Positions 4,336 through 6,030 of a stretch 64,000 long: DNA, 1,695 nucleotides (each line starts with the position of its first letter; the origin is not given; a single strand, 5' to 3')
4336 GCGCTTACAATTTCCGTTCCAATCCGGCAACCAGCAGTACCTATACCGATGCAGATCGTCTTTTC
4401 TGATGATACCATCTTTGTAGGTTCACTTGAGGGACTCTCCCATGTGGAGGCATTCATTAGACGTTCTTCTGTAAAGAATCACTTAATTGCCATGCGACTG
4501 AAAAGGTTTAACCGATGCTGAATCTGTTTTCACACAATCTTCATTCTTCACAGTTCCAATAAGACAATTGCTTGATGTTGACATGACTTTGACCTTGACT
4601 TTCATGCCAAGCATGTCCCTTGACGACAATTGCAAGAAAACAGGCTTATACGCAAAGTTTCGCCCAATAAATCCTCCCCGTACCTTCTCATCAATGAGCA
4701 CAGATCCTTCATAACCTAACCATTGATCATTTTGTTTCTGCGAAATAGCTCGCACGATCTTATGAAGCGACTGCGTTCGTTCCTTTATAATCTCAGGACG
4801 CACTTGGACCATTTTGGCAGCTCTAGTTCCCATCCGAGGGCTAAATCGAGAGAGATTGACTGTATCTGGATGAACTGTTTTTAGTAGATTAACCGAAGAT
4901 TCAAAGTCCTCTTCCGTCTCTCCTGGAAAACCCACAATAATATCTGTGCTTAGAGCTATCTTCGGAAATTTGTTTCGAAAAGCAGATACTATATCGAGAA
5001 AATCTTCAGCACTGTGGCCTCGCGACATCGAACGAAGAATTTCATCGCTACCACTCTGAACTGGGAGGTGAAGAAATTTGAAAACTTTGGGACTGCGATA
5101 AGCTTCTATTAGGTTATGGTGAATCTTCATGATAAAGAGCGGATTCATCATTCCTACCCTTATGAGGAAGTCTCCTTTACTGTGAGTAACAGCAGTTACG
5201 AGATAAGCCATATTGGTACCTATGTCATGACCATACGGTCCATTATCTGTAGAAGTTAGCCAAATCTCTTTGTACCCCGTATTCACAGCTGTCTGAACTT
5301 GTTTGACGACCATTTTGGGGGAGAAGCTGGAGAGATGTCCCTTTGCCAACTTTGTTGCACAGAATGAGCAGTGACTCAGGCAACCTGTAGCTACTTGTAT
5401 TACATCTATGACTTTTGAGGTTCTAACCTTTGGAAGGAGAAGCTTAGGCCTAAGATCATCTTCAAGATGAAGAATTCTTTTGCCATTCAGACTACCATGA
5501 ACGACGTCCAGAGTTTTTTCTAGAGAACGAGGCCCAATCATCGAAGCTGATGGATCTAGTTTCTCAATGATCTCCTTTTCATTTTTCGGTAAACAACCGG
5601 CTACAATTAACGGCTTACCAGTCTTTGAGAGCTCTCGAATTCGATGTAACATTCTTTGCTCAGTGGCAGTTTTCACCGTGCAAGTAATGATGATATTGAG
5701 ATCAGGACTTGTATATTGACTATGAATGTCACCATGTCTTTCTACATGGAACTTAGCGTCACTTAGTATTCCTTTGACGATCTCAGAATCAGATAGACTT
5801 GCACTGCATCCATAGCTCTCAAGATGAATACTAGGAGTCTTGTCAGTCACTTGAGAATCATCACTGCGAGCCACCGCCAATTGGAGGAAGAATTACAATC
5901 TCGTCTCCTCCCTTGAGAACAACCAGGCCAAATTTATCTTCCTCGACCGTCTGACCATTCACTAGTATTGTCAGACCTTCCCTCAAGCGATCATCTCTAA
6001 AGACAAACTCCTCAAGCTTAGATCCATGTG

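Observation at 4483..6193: SAMP/MoaD-like ubiquitin-fold protein with a GG+GSQ C-terminus, overlapping a tRNA methylthiotransferase gene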

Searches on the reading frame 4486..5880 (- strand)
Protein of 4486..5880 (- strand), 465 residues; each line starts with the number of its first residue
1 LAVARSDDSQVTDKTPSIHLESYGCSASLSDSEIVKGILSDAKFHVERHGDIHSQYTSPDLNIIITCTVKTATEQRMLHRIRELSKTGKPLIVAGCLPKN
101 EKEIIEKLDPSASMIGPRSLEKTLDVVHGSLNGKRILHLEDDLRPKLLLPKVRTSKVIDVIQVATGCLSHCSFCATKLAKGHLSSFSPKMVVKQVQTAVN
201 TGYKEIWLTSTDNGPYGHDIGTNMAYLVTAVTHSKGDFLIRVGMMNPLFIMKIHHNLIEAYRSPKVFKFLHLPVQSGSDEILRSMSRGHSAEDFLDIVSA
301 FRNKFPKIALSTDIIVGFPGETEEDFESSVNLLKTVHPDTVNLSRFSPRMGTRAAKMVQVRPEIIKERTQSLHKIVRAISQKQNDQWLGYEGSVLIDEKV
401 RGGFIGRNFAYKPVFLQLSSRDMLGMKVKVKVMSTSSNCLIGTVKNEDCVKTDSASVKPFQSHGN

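Call 5: search_protein_families(library=pfam, proteins=[window:4486-5880:-], max_evalue=0.01)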
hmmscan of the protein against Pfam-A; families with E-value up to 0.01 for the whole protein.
window:4486-5880:- (465 aa): 2 families
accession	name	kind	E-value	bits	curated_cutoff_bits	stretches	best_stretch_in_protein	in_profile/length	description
PF04055.27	Radical_SAM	-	4.3e-21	76.2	29.5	1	162-333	2-166/166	Radical SAM superfamily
PF00919.26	UPF0004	-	2.6e-15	56.7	27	1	18-113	2-94/98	Uncharacterized protein family UPF0004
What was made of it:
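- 4483..5880 (-): e-MtaB (CDKAL1-type) tRNA ms2t6A methylthiotransferase. This is the longest ORF, from TTG 5880. Candidate starts are TTG 5880, GTG 5874 and GTG 5850. UPF0004 plus Radical_SAM domains (call 5).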

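Call 21: find_homologous_proteins(query=window:4486-5880:-, max_evalue=1e-10)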
Query window:4486-5880:- (465 aa): 7990 proteins with E <= 1e-10 among 8000 candidates; the best 120 are listed.
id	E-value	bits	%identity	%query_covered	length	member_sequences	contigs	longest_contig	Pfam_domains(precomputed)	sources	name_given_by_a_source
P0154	0.0e+0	1035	100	100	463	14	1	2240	PF04055.28,PF00919.27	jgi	-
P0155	1.1e-145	504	51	93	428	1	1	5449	PF04055.28,PF00919.27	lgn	-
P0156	5.9e-140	485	50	93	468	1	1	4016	PF04055.28,PF00919.27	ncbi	ncbi:MAG: tRNA (N(6)-L-threonylcarbamoyladenosine(37)-C(2))-methylthiotransferase [Nitrososphaerota 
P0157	5.7e-138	479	49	91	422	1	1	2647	PF04055.28,PF00919.27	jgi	-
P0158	1.9e-137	477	48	92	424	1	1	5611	PF04055.28,PF00919.27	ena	-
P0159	2.4e-137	476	51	91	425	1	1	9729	PF04055.28,PF00919.27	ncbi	ncbi:MAG: tRNA (N(6)-L-threonylcarbamoyladenosine(37)-C(2))-methylthiotransferase [Candidatus Aenigm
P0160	6.4e-136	472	49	92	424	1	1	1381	PF04055.28,PF00919.27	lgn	-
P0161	2.3e-135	470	49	92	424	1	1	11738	PF04055.28,PF00919.27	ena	-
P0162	5.5e-135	469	48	92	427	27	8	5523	PF04055.28,PF00919.27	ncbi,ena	-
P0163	6.2e-135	469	50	92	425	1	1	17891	PF04055.28,PF00919.27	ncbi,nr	ncbi:MAG: tRNA (N(6)-L-threonylcarbamoyladenosine(37)-C(2))-methylthiotransferase [Thaumarchaeota ar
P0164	6.3e-135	468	49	92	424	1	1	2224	PF04055.28,PF00919.27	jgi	-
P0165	1.9e-134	467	49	91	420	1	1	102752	PF04055.28,PF00919.27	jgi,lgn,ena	-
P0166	6.6e-134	465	48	91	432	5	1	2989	PF04055.28,PF00919.27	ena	-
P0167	1.0e-133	465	49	92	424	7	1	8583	PF04055.28,PF00919.27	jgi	-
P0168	1.1e-133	464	48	92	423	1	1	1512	PF04055.28,PF00919.27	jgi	-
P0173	5.6e-133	462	48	91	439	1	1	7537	PF04055.28,PF00919.27,PF01938.27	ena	-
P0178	1.8e-132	460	47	92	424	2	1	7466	PF04055.28,PF00919.27,PF01938.27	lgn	-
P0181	3.2e-132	460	47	91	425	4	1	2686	PF04055.28,PF00919.27,PF01938.27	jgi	-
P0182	3.9e-132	459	49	91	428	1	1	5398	PF04055.28,PF00919.27,PF01938.27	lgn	-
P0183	4.1e-132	459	48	91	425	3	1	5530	PF04055.28,PF00919.27,PF01938.27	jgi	jgi:MiaB-like tRNA modifying enzyme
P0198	2.8e-130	453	49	92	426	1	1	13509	PF04055.28,PF00919.27,PF01938.27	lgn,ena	-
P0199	3.1e-130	453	48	92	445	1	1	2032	PF04055.28,PF00919.27,PF01938.27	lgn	-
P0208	5.7e-130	452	48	92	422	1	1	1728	PF04055.28,PF00919.27,PF01938.27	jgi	jgi:threonylcarbamoyladenosine tRNA methylthiotransferase CDKAL1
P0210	6.9e-130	452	48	93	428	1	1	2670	PF04055.28,PF00919.27,PF01938.27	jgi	jgi:MiaB-like tRNA modifying enzyme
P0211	7.8e-130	452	48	92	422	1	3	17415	PF04055.28,PF00919.27,PF01938.27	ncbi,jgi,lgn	jgi:threonylcarbamoyladenosine tRNA methylthiotransferase CDKAL1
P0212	7.9e-130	452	48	92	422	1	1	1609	PF04055.28,PF00919.27,PF01938.27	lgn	-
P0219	1.1e-129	451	48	92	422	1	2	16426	PF04055.28,PF00919.27,PF01938.27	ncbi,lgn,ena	-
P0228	2.1e-129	450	48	92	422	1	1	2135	PF04055.28,PF00919.27,PF01938.27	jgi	jgi:threonylcarbamoyladenosine tRNA methylthiotransferase CDKAL1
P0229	2.1e-129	450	48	92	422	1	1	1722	PF04055.28,PF00919.27,PF01938.27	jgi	jgi:threonylcarbamoyladenosine tRNA methylthiotransferase CDKAL1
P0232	2.6e-129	450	47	92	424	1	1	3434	PF04055.28,PF00919.27,PF01938.27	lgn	-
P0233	2.9e-129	450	48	92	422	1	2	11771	PF04055.28,PF00919.27,PF01938.27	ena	-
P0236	3.7e-129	449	48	93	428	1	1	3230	PF04055.28,PF00919.27,PF01938.27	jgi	jgi:MiaB-like tRNA modifying enzyme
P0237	4.0e-129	449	48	92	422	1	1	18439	PF04055.28,PF00919.27,PF01938.27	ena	-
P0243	5.4e-129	449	48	92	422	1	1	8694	PF04055.28,PF00919.27,PF01938.27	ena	-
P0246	7.5e-129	448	48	92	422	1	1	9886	PF04055.28,PF00919.27,PF01938.27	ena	-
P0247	7.5e-129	448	48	92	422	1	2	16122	PF04055.28,PF00919.27,PF01938.27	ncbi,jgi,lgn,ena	ncbi:MAG: tRNA (N(6)-L-threonylcarbamoyladenosine(37)-C(2))-methylthiotransferase [Nitrosopumilus sp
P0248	7.5e-129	448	48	92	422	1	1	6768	PF04055.28,PF00919.27,PF01938.27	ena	-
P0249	7.5e-129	448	48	92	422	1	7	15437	PF04055.28,PF00919.27,PF01938.27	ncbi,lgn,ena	-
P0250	7.6e-129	448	48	92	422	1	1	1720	PF04055.28,PF00919.27,PF01938.27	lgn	-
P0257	1.4e-128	448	48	92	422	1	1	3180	PF04055.28,PF00919.27,PF01938.27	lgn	-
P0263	1.9e-128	447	48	92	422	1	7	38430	PF04055.28,PF00919.27,PF01938.27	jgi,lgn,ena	-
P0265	2.1e-128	447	48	92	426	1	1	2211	PF04055.28,PF00919.27,PF01938.27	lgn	-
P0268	2.7e-128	447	48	92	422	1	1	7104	PF04055.28,PF00919.27,PF01938.27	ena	-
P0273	3.7e-128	446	48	92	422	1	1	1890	PF04055.28,PF00919.27,PF01938.27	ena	-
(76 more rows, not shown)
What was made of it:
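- Checked: Alternatives are GTG 5874, which a public gene caller used for the 100%-identical P0154 (call 21), and GTG 5850, which lies 10 nt after the ThiS stop.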

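Call 24: find_related_loci(query=A1, collection=genome_contigs, flank=10000)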
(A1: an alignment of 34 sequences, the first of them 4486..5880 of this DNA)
Query A1 (465 aa) in genome_contigs; peptide patterns used: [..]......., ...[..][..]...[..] (x = any residue, [..] = any of these).
599 stretches matched a pattern (row limit reached: there are more); 464 encode a relative of the query (tblastn E <= 1e-3); the best 80 are kept; 80 distinct loci.
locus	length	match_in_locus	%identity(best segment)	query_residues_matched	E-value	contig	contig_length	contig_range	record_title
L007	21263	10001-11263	48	18-445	3e-140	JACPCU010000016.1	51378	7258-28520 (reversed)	MAG: Thaumarchaeota archaeon isolate NC_groundwater_291_Ag_S-0.65um_49_13 S6_GD2017_2_S65_scaffold_243, whole genome sho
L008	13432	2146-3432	47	18-444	2e-135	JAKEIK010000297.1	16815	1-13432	MAG: Nitrososphaeraceae archaeon isolate HEB2_70 S1Ck127_5828418, whole genome shotgun sequence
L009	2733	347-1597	46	18-444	1e-142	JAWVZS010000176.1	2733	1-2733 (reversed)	MAG: Nitrosopumilaceae archaeon isolate HN14.bin.35 k141_661556_length_2733_cov_5.8476, whole genome shotgun sequence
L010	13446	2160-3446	47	18-444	1e-135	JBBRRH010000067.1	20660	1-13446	MAG: Nitrososphaera sp. isolate La5-A1 La5_metabat2.051_K_2904165_L_20660_cov_20.1764, whole genome shotgun sequence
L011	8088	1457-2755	46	7-444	7e-136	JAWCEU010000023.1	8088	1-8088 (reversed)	MAG: Candidatus Aenigmatarchaeota archaeon isolate JZ-1_202007_bins_103 JZ-1_202007_bins_103_scaffold_23, whole genome s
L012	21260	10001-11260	46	18-442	6e-135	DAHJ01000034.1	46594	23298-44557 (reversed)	MAG TPA_asm: Thaumarchaeota archaeon UBA223 UBA223_contig_4107, whole genome shotgun sequence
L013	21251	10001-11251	48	18-444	1e-134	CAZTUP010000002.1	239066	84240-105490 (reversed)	MAG TPA_asm: uncultured Candidatus Nitrosotenuis sp. isolate binchicken_co200_76 genome assembly, contig: k141_373429, w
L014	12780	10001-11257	47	18-440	2e-134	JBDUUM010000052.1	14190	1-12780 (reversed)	MAG: Nitrososphaera sp. isolate NZ_1224 k127_10300809, whole genome shotgun sequence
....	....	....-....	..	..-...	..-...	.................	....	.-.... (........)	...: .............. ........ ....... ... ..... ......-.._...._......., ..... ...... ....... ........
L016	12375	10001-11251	46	18-444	2e-134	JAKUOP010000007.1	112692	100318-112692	MAG: Candidatus Nitrosopelagicus sp. isolate ALOHA_A2.0_36 A2.0-Nitrosopelagicus-2_7, whole genome shotgun sequence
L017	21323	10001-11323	46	7-444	2e-134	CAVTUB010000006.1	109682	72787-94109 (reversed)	MAG: uncultured Nitrososphaerales archaeon isolate MFD05176.bin.3.288 genome assembly, contig: contig_9917, whole genome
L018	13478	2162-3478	46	6-444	1e-134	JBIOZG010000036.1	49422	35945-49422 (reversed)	MAG: Nitrososphaeraceae archaeon isolate MAG010 k127_366551, whole genome shotgun sequence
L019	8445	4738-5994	47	22-444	5e-134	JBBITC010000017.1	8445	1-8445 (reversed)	MAG: Candidatus Aenigmatarchaeota archaeon isolate STF170223_bin_388 NODE_2187_length_8445_cov_3.863766, whole genome sh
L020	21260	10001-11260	48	13-442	6e-134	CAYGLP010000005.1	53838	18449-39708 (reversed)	MAG TPA_asm: uncultured Nitrosopumilaceae archaeon isolate ERP113451_co6_251 genome assembly, contig: NODE_80_length_538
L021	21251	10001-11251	46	18-444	5e-134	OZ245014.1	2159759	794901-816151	MAG: Nitrosarchaeum sp. isolate 6c44fd2d-09a9-4874-8e7b-1c6d34cb83b8 genome assembly, chromosome: 1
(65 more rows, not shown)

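Call 33: find_encoding_contigs(protein=P0155, flank=4000, max_places=2)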
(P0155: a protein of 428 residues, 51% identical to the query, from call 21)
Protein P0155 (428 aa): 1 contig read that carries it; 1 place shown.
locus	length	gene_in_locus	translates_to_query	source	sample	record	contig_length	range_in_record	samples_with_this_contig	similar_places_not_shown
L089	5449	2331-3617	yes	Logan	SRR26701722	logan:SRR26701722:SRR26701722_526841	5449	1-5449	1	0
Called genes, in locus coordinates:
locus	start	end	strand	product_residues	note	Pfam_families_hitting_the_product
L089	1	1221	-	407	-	?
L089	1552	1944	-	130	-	PF13279:4HBT_2, PF03061:4HBT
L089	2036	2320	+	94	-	PF02597:ThiS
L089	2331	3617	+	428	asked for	PF00919:UPF0004, PF04055:Radical_SAM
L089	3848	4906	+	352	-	PF00091:Tubulin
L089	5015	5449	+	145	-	?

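Call 34: find_encoding_contigs(protein=P0156, flank=4000, max_places=2)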
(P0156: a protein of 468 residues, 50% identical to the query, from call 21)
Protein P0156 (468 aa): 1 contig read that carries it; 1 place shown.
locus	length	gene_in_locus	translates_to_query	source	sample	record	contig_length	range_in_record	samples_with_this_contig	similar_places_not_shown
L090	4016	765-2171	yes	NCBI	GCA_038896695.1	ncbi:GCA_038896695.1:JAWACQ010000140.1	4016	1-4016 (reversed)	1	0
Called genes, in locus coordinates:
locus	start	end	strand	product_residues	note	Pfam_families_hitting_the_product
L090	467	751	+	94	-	PF02597:ThiS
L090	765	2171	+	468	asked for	PF00919:UPF0004, PF04055:Radical_SAM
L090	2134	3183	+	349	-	PF00091:Tubulin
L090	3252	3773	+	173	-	-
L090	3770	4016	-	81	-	PF01198:Ribosomal_L31e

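Call 56: search_protein_families(library=ncbifam, proteins=[window:4486-5880:-, L090:467-748:+, L007:9663-9974:+], max_evalue=0.001)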
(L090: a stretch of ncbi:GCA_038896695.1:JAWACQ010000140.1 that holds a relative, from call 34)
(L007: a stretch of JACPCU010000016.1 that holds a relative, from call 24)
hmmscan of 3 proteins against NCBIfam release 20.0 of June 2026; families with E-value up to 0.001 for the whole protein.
window:4486-5880:- (465 aa): 30 families (the best 25 are shown)
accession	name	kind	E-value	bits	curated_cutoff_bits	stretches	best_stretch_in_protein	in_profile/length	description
TIGR01578.1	MiaB-like-B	hypoth_equivalog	1.7e-123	412.6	314.7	1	18-443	2-419/421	tRNA (N(6)-L-threonylcarbamoyladenosine(37)-C(2))-methylthiotransferase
TIGR00089.1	TIGR00089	subfamily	2e-105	353.1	251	1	18-442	2-429/429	MiaB/RimO family radical SAM methylthiotransferase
TIGR01579.1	MiaB-like-C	equivalog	3e-71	240.9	357.05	1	21-431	2-415/416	tRNA (N(6)-L-threonylcarbamoyladenosine(37)-C(2))-methylthiotransferase MtaB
TIGR01125.1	TIGR01125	equivalog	3.5e-65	220.8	356.95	1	18-413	2-397/432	30S ribosomal protein S12 methylthiotransferase RimO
TIGR01574.1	miaB-methiolase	equivalog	3.6e-62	210.8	355.3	1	18-443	2-435/437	tRNA (N6-isopentenyl adenosine(37)-C2)-methylthiotransferase MiaB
NF010916.0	PRK14336.1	equivalog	1.6e-46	158.9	606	1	58-443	38-411/418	tRNA (N6-isopentenyl adenosine(37)-C2)-methylthiotransferase MiaB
TIGR04013.1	B12_SAM_MJ_1487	hypoth_equivalog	1.4e-20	73.5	251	1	57-369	39-365/382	TIGR04013 family B12-binding domain/radical SAM domain-containing protein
TIGR04014.1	B12_SAM_MJ_0865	equivalog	6.9e-18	64.6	360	1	161-363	163-363/434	methyl-coenzyme M reductase glutamine C-methyltransferase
TIGR04479.1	bcpD_PhpK_rSAM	subfamily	4.5e-12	45.1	600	1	272-342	347-415/504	PhpK family radical SAM P-methyltransferase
TIGR03994.1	rSAM_HemZ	equivalog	6.2e-08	32.2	321.4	1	275-378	206-305/401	coproporphyrinogen dehydrogenase HemZ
TIGR01212.1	TIGR01212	equivalog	8.1e-07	28.4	180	1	257-357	128-226/302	tRNA modification radical SAM protein MnmL/YtqA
NF006060.0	PRK08207.1-3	equivalog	1.1e-06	27.7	653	1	274-375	273-373/477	coproporphyrinogen III oxidase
TIGR03471.1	HpnJ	equivalog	2.5e-06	26.6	577.6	1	164-359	203-388/472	hopanoid biosynthesis associated radical SAM protein HpnJ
TIGR03960.1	rSAM_fuse_unch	hypoth_equivalog_domain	3.2e-06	25.9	462.3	1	146-336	241-424/605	TIGR03960 family B12-binding radical SAM protein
NF040546.1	rSAM_CUAEP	equivalog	6.8e-06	25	500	1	163-335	176-340/468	CUAEP/CCAEP-tail radical SAM (seleno)protein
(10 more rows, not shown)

L090:467-748:+ (94 aa): 4 families
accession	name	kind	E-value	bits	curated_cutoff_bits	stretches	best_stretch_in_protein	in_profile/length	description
TIGR01687.1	moaD_arch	subfamily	3.7e-21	75.4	49.5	1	5-94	3-88/88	MoaD family protein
NF041918.1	SAMP1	equivalog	4.3e-17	62.4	60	1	5-94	3-91/91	ubiquitin-like small modifier protein 1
TIGR01682.1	moaD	equivalog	2.7e-09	37.7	66.15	1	6-94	4-80/80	molybdopterin converting factor subunit 1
TIGR01683.1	thiS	equivalog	0.00011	22.5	37.45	1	23-94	9-64/64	sulfur carrier protein ThiS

L007:9663-9974:+ (104 aa): 4 families
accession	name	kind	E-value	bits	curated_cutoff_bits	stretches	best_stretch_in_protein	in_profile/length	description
TIGR01687.1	moaD_arch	subfamily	4.6e-21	75.1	49.5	1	11-101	1-88/88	MoaD family protein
NF041918.1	SAMP1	equivalog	7.3e-16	58.5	60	1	12-101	2-91/91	ubiquitin-like small modifier protein 1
TIGR01682.1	moaD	equivalog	5.7e-12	46.3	66.15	1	11-101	1-80/80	molybdopterin converting factor subunit 1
NF008347.0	PRK11130.1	equivalog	0.00047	20.7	94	0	11-101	2-81/81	molybdopterin synthase sulfur carrier subunit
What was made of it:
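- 4483..5880 (-): TIGR01578 at 412.6 bits, above the 314.7 cutoff (call 56).
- Checked: 4483..5880(-) is an e-MtaB/CDKAL1-type methylthiotransferase (TIGR01578, 412.6 against 314.7, call 56).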

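Call 75: search_protein_families(library=pfam, alignment_id=A5, max_evalue=0.0001)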
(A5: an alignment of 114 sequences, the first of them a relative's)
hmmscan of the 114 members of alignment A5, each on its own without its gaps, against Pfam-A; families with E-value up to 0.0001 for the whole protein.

A. member 1, L007:4489-5556:+ (356 aa): 1 family
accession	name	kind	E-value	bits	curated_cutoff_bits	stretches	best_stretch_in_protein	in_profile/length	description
PF09376.16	NurA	-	4.4e-09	36.6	21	1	82-311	3-253/254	NurA domain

B. families by the number of members that match (of 114 scanned): 108 families (the first 25 are shown)
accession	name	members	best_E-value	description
PF04055.27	Radical_SAM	13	2.2e-26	Radical SAM superfamily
PF00919.26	UPF0004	11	9.5e-23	Uncharacterized protein family UPF0004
PF02597.26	ThiS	11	2.1e-17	ThiS family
PF00091.31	Tubulin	6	1.6e-40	Tubulin/FtsZ family, GTPase domain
PF01938.26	TRAM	5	1.1e-10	TRAM domain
PF02347.22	GDC-P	4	2.6e-108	Glycine cleavage system P-protein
PF19303.5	Anticodon_3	4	5.3e-24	Anticodon binding domain of methionyl tRNA ligase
PF09334.17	tRNA-synt_1g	3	2.4e-169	tRNA synthetases class I (M)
PF03587.19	EMG1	3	9.7e-50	EMG1/NEP1 methyltransferase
PF00133.28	tRNA-synt_1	3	1.3e-25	tRNA synthetases class I (I, L, M and V)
PF08264.19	Anticodon_1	3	1.9e-16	Anticodon-binding domain of tRNA ligase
PF01090.25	Ribosomal_S19e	2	2e-51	Ribosomal protein S19e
PF00296.26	Bac_luciferase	2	2.4e-48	Luciferase-like monooxygenase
PF01873.23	eIF-5_eIF-2B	2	9.1e-36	Domain found in IF2B/IF5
PF00132.30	Hexapep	2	3.3e-32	Bacterial transferase hexapeptide (six repeats)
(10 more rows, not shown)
